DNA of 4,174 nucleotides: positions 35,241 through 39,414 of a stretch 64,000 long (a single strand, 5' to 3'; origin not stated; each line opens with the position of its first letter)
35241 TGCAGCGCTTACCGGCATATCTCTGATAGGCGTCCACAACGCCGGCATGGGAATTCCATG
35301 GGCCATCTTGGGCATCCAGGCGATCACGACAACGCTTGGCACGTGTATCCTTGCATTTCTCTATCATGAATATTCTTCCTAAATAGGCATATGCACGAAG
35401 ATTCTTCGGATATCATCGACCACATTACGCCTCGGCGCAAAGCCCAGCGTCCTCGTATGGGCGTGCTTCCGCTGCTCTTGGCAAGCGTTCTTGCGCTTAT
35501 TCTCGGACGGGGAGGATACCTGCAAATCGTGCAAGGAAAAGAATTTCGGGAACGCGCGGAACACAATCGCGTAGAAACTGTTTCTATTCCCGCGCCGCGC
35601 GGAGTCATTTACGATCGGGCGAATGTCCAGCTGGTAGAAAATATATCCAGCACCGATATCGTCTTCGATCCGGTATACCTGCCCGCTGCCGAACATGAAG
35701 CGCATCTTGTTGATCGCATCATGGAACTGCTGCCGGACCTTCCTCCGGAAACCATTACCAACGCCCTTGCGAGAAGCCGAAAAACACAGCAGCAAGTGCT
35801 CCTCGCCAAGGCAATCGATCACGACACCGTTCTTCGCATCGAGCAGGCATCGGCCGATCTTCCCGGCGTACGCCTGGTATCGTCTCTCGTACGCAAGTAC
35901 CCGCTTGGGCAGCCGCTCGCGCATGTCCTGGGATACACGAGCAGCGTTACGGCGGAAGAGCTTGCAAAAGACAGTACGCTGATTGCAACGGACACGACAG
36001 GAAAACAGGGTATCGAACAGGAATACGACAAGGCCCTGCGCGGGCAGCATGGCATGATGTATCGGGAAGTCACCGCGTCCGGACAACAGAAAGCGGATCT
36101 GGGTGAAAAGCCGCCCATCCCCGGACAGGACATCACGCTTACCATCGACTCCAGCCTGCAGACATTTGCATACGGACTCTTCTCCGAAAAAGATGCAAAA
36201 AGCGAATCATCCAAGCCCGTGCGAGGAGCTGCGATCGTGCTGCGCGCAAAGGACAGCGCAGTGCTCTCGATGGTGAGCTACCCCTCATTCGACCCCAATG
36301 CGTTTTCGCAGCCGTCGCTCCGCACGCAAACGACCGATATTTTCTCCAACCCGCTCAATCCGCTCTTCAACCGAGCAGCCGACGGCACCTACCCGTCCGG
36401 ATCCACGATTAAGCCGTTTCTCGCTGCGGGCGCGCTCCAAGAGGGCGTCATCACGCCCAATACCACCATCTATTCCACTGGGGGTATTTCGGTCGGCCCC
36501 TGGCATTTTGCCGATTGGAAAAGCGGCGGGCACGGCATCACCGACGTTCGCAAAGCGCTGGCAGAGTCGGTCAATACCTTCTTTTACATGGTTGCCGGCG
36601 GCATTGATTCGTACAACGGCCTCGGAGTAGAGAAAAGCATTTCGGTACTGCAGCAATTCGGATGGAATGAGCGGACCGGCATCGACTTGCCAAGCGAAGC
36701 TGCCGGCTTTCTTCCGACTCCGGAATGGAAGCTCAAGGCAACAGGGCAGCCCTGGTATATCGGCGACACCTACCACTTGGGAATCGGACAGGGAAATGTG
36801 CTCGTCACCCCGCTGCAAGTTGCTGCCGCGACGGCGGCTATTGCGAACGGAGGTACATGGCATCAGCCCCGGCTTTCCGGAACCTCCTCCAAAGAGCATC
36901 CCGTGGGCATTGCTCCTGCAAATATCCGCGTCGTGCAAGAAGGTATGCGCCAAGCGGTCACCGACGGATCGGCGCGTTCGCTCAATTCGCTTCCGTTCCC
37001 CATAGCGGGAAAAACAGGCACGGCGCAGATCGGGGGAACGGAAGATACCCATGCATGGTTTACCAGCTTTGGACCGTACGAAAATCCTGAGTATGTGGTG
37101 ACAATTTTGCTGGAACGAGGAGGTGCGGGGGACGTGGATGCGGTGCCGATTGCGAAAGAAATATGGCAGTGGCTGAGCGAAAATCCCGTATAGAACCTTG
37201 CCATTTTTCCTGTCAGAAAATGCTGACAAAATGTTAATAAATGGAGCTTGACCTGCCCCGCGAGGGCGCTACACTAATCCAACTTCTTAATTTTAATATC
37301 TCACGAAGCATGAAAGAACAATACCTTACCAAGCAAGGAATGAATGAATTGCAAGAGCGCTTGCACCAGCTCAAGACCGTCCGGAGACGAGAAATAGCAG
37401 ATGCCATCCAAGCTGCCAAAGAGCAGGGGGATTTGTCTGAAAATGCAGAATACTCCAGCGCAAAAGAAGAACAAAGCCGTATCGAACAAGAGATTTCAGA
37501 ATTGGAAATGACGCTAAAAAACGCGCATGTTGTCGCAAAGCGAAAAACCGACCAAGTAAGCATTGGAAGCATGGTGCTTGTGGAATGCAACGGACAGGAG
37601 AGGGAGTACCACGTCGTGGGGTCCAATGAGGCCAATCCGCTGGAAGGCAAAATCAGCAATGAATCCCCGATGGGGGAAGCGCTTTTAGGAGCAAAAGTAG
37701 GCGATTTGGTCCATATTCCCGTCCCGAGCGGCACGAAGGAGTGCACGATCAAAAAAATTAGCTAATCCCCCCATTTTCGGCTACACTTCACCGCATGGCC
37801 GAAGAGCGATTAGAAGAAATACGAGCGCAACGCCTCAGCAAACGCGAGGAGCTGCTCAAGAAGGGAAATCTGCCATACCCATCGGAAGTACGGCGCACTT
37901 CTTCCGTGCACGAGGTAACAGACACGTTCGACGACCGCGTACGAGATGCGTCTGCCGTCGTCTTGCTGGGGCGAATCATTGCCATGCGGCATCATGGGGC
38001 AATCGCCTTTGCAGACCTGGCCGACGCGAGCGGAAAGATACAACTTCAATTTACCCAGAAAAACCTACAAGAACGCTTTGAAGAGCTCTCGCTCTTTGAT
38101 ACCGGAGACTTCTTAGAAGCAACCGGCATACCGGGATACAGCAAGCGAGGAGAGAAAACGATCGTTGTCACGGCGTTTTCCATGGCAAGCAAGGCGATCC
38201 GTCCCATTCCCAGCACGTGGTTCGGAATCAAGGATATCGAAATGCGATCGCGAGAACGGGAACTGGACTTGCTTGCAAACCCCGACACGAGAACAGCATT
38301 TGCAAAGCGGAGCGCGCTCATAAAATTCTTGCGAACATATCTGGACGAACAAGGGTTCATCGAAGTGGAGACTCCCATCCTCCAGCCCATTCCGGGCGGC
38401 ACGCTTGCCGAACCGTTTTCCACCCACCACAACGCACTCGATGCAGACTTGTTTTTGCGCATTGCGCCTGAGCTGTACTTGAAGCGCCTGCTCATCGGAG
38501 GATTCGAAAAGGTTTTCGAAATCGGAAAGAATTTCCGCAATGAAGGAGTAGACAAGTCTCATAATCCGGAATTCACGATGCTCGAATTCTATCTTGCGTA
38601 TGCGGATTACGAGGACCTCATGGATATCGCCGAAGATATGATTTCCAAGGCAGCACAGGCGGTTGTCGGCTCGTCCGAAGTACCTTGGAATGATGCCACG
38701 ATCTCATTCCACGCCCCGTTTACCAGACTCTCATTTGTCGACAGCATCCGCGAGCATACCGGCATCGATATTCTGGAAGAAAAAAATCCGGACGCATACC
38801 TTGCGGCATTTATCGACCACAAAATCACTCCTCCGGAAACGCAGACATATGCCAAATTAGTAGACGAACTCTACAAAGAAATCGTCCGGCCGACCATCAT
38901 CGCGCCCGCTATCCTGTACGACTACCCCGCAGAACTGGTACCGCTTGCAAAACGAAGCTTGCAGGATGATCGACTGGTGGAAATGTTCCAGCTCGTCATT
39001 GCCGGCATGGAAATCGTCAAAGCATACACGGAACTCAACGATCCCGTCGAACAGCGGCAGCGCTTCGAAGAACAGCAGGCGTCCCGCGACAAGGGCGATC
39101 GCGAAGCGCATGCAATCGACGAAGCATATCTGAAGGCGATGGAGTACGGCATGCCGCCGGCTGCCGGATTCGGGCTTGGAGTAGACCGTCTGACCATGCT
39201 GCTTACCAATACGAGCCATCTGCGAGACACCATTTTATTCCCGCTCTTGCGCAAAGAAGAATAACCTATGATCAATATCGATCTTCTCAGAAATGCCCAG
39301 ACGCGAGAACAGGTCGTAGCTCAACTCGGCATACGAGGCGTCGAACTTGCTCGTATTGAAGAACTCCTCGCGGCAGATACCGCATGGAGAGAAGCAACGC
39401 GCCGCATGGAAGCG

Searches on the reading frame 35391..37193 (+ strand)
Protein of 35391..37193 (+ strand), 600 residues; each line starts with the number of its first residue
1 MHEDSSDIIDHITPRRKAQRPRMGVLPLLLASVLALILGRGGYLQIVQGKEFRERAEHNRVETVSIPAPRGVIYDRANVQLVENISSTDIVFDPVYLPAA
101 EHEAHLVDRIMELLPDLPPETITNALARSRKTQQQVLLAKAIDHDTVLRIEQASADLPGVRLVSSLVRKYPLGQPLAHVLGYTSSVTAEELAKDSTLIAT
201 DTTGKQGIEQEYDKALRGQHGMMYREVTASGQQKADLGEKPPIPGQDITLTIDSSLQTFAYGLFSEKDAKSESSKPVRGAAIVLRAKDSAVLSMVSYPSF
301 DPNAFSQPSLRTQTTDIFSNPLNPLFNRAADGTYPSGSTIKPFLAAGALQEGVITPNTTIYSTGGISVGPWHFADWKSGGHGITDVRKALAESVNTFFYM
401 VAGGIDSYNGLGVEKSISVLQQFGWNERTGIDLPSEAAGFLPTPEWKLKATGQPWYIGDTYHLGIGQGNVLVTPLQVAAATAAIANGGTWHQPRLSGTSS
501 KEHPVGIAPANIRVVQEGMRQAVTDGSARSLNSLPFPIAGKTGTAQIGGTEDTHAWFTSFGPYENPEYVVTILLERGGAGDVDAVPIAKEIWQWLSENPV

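Call 92: search_protein_families(library=ncbifam, proteins=[window:35391-37193:+], max_evalue=1e-10)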
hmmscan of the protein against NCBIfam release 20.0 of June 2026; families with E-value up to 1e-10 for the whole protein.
window:35391-37193:+ (600 aa): 17 families
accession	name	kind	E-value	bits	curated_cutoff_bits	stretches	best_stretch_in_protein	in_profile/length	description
TIGR03423.1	pbp2_mrdA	equivalog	1.1e-159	532.8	455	1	22-593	2-588/593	penicillin-binding protein 2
NF008061.0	PRK10795.1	equivalog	7.4e-90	302.3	962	1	28-582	30-600/634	peptidoglycan DD-transpeptidase MrdA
TIGR02214.1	spoVD_pbp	equivalog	1e-63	215.7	688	1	28-576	6-531/636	stage V sporulation protein D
NF051842.1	PBP4_5_Efaec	equivalog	2.9e-56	191.2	700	1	55-595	150-665/668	penicillin-binding protein PBP4(5)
NF053573.1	PBP2_PenA_Neis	exception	1.2e-30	106.6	1105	1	22-576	27-537/572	peptidoglycan D,D-transpeptidase PBP2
NF000237.1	MECA_PBP2A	equivalog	1e-25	90.1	750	1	65-572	146-631/668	PBP2a family beta-lactam-resistant peptidoglycan transpeptidase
NF000406.1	MECB_PBP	exception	7.5e-25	87.4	1450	1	167-550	239-611/674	PBP2a family beta-lactam-resistant peptidoglycan transpeptidase MecB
NF011685.0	PRK15105.1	subfamily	7e-24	84.3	737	1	33-550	34-503/588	peptidoglycan glycosyltransferase FtsI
NF038271.1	strep_PBP2X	exception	1.6e-23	82.8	1050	1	49-495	52-479/750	penicillin-binding protein PBP2X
NF033378.1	MECD_PBP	exception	1.8e-23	82.7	1450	1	166-552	241-616/678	PBP2a family beta-lactam-resistant peptidoglycan transpeptidase MecD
NF000407.1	MECC_PBP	exception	1.1e-21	76.8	1500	1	69-572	147-628/665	PBP2a family beta-lactam-resistant peptidoglycan transpeptidase MecC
NF000410.1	MECA1_pure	exception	3.3e-20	71.8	1480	1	167-572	239-629/666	PBP2a family beta-lactam-resistant peptidoglycan transpeptidase MecA1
NF038278.1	strep_PBP2B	exception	5.4e-20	71.4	975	1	135-547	189-618/678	penicillin-binding protein PBP2B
NF000408.1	MECA2_pure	exception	1.7e-19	69.5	1525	1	166-572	239-631/668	PBP2a family beta-lactam-resistant peptidoglycan transpeptidase MecA2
NF000409.1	MECA_pure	exception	1.8e-19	69.7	1490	1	166-572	239-631/668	PBP2a family beta-lactam-resistant peptidoglycan transpeptidase MecA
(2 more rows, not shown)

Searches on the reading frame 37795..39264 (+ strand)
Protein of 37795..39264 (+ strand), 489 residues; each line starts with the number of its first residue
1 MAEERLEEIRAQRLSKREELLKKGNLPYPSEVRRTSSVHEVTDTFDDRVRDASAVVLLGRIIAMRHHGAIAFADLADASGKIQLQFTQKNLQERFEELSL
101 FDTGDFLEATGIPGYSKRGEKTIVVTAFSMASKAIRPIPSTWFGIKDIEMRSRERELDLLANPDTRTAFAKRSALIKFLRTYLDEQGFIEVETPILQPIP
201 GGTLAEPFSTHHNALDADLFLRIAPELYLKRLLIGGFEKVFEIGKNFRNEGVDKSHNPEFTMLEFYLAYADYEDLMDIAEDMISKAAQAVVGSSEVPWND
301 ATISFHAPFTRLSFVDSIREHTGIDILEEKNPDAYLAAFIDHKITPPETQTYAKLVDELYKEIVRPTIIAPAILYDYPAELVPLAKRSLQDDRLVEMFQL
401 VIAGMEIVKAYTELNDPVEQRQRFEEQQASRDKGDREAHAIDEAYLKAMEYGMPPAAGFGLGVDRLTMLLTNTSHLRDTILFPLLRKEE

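Call 92: search_protein_families(library=ncbifam, proteins=[window:37795-39264:+], max_evalue=1e-10)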
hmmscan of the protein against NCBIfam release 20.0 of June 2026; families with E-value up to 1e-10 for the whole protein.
window:37795-39264:+ (489 aa): 15 families
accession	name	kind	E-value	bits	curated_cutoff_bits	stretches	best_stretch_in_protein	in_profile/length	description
NF001756.1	PRK00484.1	subfamily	4.3e-177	589.6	468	1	8-488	2-488/488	lysine--tRNA ligase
TIGR00499.1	lysS_bact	equivalog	3.9e-163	543.6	427.6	1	6-488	2-495/496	lysine--tRNA ligase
NF002821.0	PRK02983.1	equivalog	1.9e-156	522.8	742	1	3-488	615-1101/1102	bifunctional lysylphosphatidylglycerol synthetase/lysine--tRNA ligase LysX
NF009101.0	PRK12445.1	subfamily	3.7e-120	401.8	1026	1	15-487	24-503/505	lysine--tRNA ligase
TIGR00462.1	genX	equivalog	6.8e-70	235.9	286.9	1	170-482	2-304/304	EF-P lysine aminoacylase EpmA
NF006828.0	PRK09350.1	equivalog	6.4e-62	209.7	264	1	168-484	15-322/325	elongation factor P--(R)-beta-lysine ligase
NF003483.0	PRK05159.1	equivalog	5.4e-47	160.7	353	1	51-483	16-430/438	aspartate--tRNA(Asn) ligase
TIGR00459.1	aspS_bact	equivalog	1.2e-42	146.1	373.85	2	53-320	17-280/586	aspartate--tRNA ligase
NF001750.0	PRK00476.1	equivalog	5.2e-39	134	443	2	53-320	19-285/590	aspartate--tRNA ligase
TIGR00458.1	aspS_nondisc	equivalog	4.8e-38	131.2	368.4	1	49-486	9-423/428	aspartate--tRNA(Asn) ligase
NF003037.0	PRK03932.1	equivalog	1.1e-31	110.3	414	1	41-485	6-445/451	asparagine--tRNA ligase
TIGR00457.1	asnS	equivalog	9.1e-28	97.3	342.6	1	41-485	4-449/455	asparagine--tRNA ligase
NF009460.0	PRK12820.1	equivalog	2.8e-26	91.8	1379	1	149-287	154-291/723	bifunctional aspartyl-tRNA synthetase/aspartyl/glutamyl-tRNA amidotransferase subunit C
NF005054.0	PRK06462.1-4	equivalog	2.6e-15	56.3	309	0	159-317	15-185/318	asparagine synthetase A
NF005052.0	PRK06462.1-1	equivalog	1.8e-14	53.6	368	1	162-483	42-344/353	asparagine synthetase A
